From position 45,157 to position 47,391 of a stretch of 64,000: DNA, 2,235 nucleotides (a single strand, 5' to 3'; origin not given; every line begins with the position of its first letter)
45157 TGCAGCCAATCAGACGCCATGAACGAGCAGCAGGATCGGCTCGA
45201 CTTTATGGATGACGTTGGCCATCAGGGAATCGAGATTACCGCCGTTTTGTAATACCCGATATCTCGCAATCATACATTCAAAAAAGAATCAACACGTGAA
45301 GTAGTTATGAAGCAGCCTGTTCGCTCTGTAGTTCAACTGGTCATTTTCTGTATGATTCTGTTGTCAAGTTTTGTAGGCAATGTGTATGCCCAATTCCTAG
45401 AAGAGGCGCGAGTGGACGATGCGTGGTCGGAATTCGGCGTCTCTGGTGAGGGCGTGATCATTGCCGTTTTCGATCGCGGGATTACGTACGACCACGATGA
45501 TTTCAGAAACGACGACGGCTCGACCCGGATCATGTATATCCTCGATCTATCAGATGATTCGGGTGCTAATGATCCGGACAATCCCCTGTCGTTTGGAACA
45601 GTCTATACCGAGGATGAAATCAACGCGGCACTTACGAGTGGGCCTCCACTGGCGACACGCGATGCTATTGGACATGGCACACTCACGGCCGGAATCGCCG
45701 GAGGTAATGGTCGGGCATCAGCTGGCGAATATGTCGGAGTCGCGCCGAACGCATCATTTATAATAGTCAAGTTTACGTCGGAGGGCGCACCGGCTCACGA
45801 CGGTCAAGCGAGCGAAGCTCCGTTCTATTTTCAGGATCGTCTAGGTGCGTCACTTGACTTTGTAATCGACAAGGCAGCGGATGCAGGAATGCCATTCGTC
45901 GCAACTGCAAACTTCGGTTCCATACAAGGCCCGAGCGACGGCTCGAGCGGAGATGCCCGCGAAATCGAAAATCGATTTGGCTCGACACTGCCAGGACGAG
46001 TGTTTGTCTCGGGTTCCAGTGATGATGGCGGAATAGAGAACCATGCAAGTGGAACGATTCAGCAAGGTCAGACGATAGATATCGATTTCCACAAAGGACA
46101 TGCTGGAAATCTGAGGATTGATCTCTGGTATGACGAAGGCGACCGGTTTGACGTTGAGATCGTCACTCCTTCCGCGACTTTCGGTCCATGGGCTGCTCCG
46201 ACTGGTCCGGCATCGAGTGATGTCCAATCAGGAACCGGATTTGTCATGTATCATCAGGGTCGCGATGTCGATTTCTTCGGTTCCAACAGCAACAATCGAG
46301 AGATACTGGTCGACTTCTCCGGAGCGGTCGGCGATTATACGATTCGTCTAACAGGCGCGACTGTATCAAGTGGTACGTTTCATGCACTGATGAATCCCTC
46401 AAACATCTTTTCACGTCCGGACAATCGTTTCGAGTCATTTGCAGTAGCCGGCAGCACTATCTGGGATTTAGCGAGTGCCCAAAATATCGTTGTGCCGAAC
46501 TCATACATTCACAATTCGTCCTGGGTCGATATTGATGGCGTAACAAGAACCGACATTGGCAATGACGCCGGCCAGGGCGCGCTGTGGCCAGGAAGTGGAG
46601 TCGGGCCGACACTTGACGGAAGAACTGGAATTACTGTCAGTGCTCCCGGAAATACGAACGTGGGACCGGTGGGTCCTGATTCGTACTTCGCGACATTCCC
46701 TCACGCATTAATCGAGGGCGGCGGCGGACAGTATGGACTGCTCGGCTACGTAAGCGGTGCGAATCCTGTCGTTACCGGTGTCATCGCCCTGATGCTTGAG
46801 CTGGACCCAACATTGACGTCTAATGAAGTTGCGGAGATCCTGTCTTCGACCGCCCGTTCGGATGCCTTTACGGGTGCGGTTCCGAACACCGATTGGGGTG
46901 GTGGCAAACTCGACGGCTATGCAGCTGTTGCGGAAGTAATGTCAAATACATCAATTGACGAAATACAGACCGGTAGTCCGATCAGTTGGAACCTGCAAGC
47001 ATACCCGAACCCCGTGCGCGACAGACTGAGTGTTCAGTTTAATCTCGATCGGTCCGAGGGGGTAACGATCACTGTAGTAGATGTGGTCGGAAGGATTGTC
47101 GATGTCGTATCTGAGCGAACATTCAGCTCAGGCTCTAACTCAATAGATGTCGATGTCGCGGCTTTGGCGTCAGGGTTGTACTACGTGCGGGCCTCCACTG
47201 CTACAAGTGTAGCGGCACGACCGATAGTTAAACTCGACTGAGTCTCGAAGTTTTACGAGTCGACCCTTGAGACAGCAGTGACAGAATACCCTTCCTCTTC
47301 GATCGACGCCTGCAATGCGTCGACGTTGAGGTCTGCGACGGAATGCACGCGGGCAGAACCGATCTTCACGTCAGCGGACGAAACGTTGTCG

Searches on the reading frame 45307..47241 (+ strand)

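Call 77: search_protein_families(library=pfam, proteins=[window:45307-47241:+], max_evalue=0.001)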
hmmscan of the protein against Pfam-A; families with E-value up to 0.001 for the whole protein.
window:45307-47241:+ (644 aa): 2 families
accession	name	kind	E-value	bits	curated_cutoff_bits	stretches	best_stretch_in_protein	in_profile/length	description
PF00082.27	Peptidase_S8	-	3e-19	69.9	21.8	2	47-159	1-91/288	Subtilase family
PF18962.6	Por_Secre_tail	-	6.8e-12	46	27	1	566-634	2-67/75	Secretion system C-terminal sorting domain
